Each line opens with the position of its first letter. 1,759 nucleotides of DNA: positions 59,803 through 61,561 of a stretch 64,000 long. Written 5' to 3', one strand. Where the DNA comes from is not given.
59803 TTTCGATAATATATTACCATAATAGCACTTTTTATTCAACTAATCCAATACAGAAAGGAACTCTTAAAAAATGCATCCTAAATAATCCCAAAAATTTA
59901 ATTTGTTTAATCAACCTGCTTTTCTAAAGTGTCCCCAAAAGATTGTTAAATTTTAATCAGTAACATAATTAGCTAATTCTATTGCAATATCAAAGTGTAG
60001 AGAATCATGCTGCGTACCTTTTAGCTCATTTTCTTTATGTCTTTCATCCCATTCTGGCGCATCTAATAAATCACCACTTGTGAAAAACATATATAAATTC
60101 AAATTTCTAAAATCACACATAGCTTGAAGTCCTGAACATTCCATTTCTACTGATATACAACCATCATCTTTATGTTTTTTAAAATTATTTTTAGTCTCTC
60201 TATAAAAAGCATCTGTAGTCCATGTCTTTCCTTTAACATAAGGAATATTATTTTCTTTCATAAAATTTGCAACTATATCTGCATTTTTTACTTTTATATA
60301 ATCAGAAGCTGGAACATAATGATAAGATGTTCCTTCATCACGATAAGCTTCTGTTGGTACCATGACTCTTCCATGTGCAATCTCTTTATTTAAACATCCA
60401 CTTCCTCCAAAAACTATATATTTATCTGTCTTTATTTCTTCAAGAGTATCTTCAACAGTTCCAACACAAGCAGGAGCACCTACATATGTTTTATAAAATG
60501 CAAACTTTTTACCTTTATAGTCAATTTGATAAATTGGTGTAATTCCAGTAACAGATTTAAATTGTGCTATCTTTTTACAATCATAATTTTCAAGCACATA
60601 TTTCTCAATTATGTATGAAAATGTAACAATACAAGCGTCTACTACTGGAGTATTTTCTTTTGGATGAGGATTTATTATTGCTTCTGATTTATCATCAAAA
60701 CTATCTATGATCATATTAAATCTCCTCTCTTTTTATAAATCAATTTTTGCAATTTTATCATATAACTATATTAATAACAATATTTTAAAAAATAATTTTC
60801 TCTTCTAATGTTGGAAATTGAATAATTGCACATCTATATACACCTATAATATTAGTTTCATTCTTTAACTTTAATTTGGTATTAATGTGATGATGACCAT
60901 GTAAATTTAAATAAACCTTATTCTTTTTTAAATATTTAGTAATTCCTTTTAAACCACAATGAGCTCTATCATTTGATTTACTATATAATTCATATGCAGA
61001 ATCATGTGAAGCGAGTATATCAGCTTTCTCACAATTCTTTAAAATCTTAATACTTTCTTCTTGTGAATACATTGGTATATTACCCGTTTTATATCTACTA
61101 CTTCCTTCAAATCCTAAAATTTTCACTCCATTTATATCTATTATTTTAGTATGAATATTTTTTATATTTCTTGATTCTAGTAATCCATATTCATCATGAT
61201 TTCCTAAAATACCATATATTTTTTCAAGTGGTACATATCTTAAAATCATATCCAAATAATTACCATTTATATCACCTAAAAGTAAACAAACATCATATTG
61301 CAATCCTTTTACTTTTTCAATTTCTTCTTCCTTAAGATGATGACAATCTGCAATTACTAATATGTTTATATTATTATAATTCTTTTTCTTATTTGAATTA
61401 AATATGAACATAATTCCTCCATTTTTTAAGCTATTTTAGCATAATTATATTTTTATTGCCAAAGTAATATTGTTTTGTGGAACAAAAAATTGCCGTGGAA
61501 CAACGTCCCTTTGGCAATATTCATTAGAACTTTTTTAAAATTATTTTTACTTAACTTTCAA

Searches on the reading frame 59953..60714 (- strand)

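Call 46: search_protein_families(library=pfam, proteins=[window:59953-60714:-], max_evalue=0.001)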
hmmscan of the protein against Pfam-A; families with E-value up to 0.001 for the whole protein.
window:59953-60714:- (253 aa): 1 family
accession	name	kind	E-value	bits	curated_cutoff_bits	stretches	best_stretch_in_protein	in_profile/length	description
PF01048.26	PNP_UDP_1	-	1.9e-21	77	25.1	1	52-219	25-202/233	Phosphorylase superfamily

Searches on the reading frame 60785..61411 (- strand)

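Call 46: search_protein_families(library=pfam, proteins=[window:60785-61411:-], max_evalue=0.001)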
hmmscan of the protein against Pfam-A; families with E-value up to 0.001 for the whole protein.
window:60785-61411:- (208 aa): 2 families
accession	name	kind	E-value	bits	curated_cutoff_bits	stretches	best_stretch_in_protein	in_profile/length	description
PF00149.33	Metallophos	-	2.9e-08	34.8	21.5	1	16-176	2-190/191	Calcineurin-like phosphoesterase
PF12850.12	Metallophos_2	-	1.5e-06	28.7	27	1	16-177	2-119/154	Calcineurin-like phosphoesterase superfamily domain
